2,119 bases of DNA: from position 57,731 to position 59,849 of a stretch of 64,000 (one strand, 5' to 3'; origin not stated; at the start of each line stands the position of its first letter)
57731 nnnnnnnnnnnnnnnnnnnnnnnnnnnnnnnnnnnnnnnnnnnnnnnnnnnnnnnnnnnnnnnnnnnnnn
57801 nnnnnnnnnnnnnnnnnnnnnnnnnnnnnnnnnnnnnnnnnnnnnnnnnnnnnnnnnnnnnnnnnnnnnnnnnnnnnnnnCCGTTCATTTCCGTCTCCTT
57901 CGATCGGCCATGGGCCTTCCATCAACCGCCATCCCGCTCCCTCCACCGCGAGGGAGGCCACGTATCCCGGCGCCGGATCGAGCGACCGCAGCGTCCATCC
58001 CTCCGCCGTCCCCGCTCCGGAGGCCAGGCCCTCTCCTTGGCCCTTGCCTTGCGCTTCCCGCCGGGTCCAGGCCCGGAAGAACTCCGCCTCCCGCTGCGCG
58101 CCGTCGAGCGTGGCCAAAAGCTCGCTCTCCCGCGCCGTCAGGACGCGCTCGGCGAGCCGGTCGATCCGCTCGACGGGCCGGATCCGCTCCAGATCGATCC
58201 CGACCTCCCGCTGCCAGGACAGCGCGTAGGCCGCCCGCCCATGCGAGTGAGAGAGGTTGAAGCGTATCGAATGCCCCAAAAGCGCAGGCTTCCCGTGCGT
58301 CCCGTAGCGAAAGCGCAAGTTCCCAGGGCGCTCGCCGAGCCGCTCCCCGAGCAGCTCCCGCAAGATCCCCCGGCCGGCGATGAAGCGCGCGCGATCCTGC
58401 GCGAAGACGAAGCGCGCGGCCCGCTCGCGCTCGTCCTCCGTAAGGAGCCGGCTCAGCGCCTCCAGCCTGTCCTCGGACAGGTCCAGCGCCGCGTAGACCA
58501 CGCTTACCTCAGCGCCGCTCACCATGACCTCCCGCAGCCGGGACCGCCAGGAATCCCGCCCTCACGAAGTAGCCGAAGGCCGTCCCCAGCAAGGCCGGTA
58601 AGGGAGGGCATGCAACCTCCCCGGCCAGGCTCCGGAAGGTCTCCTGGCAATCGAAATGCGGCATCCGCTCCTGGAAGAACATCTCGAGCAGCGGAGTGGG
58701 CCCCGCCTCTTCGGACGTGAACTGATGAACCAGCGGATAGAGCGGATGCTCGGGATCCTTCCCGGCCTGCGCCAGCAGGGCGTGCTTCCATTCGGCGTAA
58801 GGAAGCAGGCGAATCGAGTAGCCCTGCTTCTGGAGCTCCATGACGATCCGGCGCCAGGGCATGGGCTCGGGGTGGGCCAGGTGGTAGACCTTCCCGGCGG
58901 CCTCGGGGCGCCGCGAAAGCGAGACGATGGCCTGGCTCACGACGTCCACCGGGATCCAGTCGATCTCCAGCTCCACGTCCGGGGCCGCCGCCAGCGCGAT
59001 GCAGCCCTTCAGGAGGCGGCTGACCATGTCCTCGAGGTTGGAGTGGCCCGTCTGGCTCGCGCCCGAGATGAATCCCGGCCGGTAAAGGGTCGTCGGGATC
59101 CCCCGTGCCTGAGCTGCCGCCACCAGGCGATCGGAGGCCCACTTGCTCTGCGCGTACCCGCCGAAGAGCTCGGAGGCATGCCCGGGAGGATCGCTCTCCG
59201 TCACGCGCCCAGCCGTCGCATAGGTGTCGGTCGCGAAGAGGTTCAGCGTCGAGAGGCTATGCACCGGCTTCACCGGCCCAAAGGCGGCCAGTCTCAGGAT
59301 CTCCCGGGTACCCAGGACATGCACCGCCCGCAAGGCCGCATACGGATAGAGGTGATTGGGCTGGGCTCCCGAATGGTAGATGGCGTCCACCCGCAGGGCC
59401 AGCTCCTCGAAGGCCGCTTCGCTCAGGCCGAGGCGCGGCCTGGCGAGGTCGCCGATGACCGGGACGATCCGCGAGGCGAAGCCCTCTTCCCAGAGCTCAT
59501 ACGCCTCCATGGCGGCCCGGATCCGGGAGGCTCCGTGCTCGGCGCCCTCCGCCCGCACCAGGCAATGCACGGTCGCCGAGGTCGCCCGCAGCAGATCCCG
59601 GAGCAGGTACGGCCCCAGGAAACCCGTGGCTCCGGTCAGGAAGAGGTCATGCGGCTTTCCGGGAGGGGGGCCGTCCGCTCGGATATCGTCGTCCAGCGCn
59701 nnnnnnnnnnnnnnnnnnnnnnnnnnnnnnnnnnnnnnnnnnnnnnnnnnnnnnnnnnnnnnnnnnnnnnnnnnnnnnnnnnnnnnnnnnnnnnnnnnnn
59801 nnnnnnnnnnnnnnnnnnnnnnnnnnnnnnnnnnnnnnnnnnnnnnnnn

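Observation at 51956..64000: Translationally coupled operon: reductase-terminated type I PKS, PPTase, sensor-less MCP and giant STK-STAND-GAF kinase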

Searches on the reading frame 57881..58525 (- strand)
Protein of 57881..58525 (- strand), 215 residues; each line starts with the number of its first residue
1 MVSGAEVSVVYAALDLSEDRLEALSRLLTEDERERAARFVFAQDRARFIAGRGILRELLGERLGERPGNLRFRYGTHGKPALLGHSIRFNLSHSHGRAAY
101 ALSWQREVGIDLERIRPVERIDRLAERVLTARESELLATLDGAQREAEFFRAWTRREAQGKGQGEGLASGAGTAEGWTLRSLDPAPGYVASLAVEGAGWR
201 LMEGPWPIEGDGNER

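Call 3: search_protein_families(library=pfam, proteins=[window:57881-58525:-], max_evalue=0.01)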
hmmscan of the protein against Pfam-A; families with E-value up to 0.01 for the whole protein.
window:57881-58525:- (215 aa): 2 families
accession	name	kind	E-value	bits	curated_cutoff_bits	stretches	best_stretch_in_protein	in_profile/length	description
PF01648.25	ACPS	-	6.6e-14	52.3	25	1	108-169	2-67/111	4'-phosphopantetheinyl transferase superfamily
PF22624.1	AASDHPPT_N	-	1.3e-09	38.6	27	1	18-94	7-89/100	4'-phosphopantetheinyl transferase, N-terminal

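Call 10: find_encoding_contigs(protein=window:57881-58525:-, flank=10000, max_places=10)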
Protein window:57881-58525:- (215 aa): 1 contig read that carries it; 1 place shown.
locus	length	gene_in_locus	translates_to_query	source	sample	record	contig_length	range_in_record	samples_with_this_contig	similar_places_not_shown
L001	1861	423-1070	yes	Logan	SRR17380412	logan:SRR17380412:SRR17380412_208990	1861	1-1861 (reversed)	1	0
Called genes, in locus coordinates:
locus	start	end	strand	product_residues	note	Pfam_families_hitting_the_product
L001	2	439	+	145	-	?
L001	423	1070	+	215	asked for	PF22624:AASDHPPT_N, PF01648:ACPS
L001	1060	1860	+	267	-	?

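Call 56: search_protein_families(library=ncbifam, proteins=[window:57881-58525:-], max_evalue=0.00001)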
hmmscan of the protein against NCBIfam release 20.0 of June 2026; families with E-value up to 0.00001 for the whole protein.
window:57881-58525:- (215 aa): 4 families
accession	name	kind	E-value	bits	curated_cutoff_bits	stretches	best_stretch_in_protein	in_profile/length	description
NF042922.1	4PPT_HetI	equivalog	4e-45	154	370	1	5-168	17-184/235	4'-phosphopantetheinyl transferase HetI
NF007676.0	PRK10351.1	equivalog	1.8e-21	76.6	174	1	42-165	28-145/195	4'-phosphopantetheinyl transferase AcpT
NF047349.1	4PPT_AusB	equivalog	1.3e-10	41.1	225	1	32-170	25-155/205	aureusimine biosynthesis 4'-phosphopantetheinyl transferase AusB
TIGR00556.1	pantethn_trn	domain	3.1e-08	33.8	45.35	1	107-168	4-69/128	phosphopantetheine--protein transferase domain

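Call 74: search_protein_families(library=padloc, proteins=[window:57881-58525:-], max_evalue=0.001)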
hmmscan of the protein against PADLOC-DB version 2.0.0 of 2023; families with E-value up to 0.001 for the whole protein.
window:57881-58525:- (215 aa): 0 families

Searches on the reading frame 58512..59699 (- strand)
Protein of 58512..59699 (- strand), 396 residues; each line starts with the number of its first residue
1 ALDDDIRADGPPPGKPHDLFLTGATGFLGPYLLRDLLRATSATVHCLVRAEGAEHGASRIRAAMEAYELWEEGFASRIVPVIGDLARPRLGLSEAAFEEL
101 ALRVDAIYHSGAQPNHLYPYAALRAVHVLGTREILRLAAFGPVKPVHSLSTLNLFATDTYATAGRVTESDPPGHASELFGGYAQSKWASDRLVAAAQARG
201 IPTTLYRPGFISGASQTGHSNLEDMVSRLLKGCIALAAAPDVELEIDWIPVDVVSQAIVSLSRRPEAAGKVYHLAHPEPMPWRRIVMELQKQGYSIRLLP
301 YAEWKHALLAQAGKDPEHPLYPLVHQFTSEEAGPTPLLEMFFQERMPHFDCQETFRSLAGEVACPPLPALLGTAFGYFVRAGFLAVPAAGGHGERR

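Call 56: search_protein_families(library=ncbifam, proteins=[window:58512-59699:-], max_evalue=0.00001)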
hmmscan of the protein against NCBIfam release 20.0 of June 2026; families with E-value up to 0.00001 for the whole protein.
window:58512-59699:- (396 aa): 9 families
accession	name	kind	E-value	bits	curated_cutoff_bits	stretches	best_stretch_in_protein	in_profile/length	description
TIGR01746.1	Thioester-redct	subfamily_domain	1.9e-97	326.8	213.35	1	20-383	3-370/371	thioester reductase domain-containing protein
NF038078.1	NRPS_MxcG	equivalog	3.5e-75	253.2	2300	1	14-313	1080-1375/1442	myxochelin non-ribosomal peptide synthetase MxcG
TIGR03443.1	alpha_am_amid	equivalog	4.5e-71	239.7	1030.1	1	16-389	972-1361/1390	L-aminoadipate-semialdehyde dehydrogenase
NF041592.1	carboxyl_red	equivalog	1.3e-34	119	1300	1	14-330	762-1110/1160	carboxylic acid reductase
NF005539.0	PRK07201.1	equivalog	4.9e-34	118.1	549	1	19-377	3-349/657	SDR family oxidoreductase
NF047350.1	aureusi_NRPS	equivalog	4.7e-17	60.2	2500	1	19-292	2030-2300/2373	aureusimine non-ribosomal peptide synthetase AusA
NF042422.1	oxyalk_red_OleD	equivalog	1.1e-12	48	580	1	96-290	55-247/329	2-alkyl-3-oxoalkanoate reductase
TIGR03466.1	HpnA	hypoth_equivalog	2.7e-09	36.3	367.65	1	19-217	3-176/327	hopanoid-associated sugar epimerase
NF042423.1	oxyalk_red_Shew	equivalog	9.2e-06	24.9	580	0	164-282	129-246/331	2-alkyl-3-oxoalkanoate reductase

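Call 72: search_solved_structures(query=window:58512-59699:-, max_evalue=1e-10)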
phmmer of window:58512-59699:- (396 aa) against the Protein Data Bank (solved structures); distinct sequences matched with E-value up to 1e-10: 13.
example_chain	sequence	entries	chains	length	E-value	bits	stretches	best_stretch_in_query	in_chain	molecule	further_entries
4u7w_A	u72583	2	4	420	3.4e-90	306.3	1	10-387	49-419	MxaA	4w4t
8v1x_A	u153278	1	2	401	1.9e-64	221.5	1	13-336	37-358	Type I polyketide synthase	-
4dqv_A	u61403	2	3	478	1.1e-28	103.8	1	8-318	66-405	PROBABLE PEPTIDE SYNTHETASE NRP (PEPTIDE SYNTHASE) | Peptide synthetase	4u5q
5msc_A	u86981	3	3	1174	3.8e-27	98.7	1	15-310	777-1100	Carboxylic acid reductase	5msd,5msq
5mso_A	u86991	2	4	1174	1.1e-22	84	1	18-331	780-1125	Carboxylic acid reductase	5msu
5msp_A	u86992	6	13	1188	2.4e-22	82.9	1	12-334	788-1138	Thioester reductase domain-containing protein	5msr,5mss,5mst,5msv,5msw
9x29_A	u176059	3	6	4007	8.7e-22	81.1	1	18-307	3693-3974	PKS-NRPS hybrid synthetase psoA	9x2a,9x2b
9x2c_A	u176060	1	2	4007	1.1e-21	80.7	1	18-307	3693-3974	PKS-NRPS hybrid synthetase psoA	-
6nki_A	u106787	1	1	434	1.9e-21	80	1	12-251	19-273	NRPS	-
8aep_A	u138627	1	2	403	1.4e-16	63.9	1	15-312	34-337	Acetyl-CoA synthetase-like protein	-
6vtj_A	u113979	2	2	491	1.2e-15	60.8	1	18-306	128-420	Non-ribosomal peptide synthetase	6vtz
4f6c_A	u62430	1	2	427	6.1e-14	55.3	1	19-287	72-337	AusA reductase domain protein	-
4f6l_B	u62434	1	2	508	9.4e-14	54.6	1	19-287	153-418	AusA reductase domain protein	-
